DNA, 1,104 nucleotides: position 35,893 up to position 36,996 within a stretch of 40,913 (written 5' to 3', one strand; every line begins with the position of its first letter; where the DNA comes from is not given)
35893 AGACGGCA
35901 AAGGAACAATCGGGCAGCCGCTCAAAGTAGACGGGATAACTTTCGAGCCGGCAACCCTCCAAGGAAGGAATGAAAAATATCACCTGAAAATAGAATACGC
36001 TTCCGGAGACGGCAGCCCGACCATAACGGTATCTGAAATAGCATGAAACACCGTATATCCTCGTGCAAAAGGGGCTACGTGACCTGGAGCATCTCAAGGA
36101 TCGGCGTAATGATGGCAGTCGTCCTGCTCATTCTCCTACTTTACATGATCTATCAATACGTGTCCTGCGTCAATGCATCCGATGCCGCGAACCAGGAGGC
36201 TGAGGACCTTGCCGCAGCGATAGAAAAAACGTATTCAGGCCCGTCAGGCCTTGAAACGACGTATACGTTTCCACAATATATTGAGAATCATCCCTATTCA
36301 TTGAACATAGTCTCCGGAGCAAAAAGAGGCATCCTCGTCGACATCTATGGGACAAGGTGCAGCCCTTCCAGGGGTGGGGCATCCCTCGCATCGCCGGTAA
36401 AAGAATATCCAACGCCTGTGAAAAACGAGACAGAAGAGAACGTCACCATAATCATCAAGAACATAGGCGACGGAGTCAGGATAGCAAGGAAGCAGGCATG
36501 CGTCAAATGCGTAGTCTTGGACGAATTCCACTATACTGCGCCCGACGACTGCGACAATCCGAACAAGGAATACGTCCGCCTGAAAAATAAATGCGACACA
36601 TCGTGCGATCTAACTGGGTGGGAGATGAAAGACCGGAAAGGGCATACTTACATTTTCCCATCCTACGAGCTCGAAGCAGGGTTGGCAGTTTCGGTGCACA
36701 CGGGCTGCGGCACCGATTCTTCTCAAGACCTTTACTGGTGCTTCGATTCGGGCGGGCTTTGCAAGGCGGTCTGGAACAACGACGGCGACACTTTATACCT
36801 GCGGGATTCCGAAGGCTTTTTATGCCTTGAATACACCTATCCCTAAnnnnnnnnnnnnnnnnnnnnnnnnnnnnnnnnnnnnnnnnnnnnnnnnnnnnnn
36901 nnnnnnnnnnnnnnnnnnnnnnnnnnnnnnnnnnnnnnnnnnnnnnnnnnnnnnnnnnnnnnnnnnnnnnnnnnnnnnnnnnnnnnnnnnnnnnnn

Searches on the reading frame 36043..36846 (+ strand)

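Call 15: search_protein_families(library=pfam, proteins=[window:36043-36846:+], max_evalue=0.001)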
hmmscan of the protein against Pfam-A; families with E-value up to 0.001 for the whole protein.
window:36043-36846:+ (267 aa): 1 family
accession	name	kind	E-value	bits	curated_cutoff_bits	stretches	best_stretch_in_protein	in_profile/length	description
PF00932.25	LTD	-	6e-17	62.4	34.3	1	157-266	8-107/109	Lamin Tail Domain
